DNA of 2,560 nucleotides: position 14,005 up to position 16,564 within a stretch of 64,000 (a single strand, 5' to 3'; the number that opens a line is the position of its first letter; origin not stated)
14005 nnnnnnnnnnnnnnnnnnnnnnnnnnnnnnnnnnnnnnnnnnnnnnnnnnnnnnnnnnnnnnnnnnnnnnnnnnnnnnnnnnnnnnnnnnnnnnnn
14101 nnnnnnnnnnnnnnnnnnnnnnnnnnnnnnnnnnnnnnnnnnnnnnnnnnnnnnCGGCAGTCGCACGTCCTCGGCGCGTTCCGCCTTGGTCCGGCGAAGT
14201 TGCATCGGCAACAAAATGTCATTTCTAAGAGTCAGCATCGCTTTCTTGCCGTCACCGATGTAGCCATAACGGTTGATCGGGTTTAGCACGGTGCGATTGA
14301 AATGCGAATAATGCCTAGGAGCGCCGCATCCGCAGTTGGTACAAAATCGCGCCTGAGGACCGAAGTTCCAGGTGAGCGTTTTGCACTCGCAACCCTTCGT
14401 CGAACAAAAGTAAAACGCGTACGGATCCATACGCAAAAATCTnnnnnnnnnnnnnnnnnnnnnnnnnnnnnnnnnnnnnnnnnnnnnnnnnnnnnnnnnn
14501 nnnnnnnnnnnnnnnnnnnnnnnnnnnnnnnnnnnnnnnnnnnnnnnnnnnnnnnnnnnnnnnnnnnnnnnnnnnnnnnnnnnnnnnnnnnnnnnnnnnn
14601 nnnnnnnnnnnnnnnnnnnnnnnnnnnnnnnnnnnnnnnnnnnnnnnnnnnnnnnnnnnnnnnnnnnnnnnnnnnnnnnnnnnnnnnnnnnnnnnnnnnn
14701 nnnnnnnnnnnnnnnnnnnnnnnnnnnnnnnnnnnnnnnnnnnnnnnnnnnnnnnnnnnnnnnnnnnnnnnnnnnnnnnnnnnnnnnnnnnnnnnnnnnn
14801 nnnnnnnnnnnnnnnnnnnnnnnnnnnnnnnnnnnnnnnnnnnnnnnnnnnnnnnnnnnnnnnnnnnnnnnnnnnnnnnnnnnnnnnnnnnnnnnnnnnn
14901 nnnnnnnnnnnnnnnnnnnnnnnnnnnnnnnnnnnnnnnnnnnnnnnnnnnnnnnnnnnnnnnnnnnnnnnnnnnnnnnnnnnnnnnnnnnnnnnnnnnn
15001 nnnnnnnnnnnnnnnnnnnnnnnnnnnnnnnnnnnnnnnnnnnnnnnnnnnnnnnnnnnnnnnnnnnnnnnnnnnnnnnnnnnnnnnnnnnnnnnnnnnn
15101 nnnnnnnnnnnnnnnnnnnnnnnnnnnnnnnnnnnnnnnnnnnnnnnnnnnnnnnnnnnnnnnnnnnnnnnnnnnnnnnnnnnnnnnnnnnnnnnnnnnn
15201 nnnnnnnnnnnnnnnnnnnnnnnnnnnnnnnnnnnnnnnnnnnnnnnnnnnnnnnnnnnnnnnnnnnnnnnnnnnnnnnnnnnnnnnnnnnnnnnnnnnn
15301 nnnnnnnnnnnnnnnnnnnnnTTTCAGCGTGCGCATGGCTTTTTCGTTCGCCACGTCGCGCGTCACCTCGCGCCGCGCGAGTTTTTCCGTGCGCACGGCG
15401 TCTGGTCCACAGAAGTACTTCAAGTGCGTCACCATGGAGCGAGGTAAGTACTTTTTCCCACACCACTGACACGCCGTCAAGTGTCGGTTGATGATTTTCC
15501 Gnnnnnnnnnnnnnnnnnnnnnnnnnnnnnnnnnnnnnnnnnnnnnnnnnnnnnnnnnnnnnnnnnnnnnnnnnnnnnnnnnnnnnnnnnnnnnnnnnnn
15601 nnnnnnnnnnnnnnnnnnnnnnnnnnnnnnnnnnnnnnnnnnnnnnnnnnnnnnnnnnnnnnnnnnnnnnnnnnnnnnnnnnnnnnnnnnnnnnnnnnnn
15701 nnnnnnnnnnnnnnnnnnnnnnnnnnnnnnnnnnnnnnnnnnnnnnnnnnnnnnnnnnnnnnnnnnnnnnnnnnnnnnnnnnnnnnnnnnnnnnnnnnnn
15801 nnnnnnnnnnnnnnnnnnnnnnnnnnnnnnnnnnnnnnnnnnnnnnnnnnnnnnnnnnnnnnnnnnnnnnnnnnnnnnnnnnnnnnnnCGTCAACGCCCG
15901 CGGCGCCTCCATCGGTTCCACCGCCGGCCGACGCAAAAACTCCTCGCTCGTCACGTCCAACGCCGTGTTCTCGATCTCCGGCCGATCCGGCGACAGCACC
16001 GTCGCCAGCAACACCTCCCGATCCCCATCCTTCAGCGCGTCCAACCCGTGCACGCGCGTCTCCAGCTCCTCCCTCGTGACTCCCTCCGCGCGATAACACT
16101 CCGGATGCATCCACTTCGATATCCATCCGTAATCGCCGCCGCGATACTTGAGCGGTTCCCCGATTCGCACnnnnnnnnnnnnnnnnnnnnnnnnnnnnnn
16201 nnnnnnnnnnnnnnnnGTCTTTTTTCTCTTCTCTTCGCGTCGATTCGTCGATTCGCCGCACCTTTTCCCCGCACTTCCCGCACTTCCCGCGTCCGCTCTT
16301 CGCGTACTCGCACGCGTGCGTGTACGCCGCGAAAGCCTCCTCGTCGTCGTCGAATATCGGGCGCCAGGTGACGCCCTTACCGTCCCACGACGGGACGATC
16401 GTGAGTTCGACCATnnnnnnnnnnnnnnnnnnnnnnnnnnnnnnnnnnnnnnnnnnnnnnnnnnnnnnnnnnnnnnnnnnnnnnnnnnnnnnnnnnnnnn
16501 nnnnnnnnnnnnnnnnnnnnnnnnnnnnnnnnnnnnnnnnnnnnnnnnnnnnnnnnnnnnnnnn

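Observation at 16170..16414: Rad16/Rad5-type SNF2-RING helicase carries an N-terminal PARP-type nick-sensor zinc finger, split by a 76-nt intron the ORF track misses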

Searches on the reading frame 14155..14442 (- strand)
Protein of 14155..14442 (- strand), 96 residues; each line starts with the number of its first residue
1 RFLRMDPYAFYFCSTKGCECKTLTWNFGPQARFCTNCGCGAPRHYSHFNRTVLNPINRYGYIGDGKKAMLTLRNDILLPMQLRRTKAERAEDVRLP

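Call 44: search_protein_families(library=pfam, proteins=[window:14155-14442:-], max_evalue=10)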
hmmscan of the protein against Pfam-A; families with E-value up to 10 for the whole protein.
seq(96 aa): 0 families

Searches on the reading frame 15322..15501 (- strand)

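Call 44: search_protein_families(library=pfam, proteins=[window:15322-15501:-], max_evalue=10)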
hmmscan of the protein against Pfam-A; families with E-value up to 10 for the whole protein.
seq(60 aa): 3 families
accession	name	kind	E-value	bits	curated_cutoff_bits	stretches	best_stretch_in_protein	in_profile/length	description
PF13994.11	PgaD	-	0.039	14.4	27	1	2-44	14-56/148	PgaD-like protein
PF18508.7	zf_C2H2_13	-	0.044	13.8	26.5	1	11-31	20-40/42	Zinc finger domain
PF18716.7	VATC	-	0.057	13.7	26.6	1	9-34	4-30/43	Vms1-associating treble clef domain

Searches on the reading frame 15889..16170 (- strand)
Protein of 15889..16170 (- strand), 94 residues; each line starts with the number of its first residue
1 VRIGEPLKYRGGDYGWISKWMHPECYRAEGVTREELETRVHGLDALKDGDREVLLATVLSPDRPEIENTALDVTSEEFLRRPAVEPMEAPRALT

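Call 4: search_protein_families(library=pfam, proteins=[window:15889-16170:-], max_evalue=1)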
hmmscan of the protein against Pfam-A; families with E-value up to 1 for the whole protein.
seq(94 aa): 1 family
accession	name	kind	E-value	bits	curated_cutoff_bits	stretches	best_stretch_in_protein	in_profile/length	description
PF00645.25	zf-PARP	-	0.0018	19.4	39.3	1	1-54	22-83/87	Poly(ADP-ribose) polymerase and DNA-Ligase Zn-finger region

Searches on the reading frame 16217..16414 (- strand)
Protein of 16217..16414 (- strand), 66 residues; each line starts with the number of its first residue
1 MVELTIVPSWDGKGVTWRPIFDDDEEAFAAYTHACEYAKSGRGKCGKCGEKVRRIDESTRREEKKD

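Call 4: search_protein_families(library=pfam, proteins=[window:16217-16414:-], max_evalue=1)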
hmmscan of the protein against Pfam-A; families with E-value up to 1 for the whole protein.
seq(66 aa): 1 family
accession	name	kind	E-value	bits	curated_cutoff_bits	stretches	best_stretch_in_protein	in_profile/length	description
PF00645.25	zf-PARP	-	0.016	16.4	39.3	1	36-53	1-18/87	Poly(ADP-ribose) polymerase and DNA-Ligase Zn-finger region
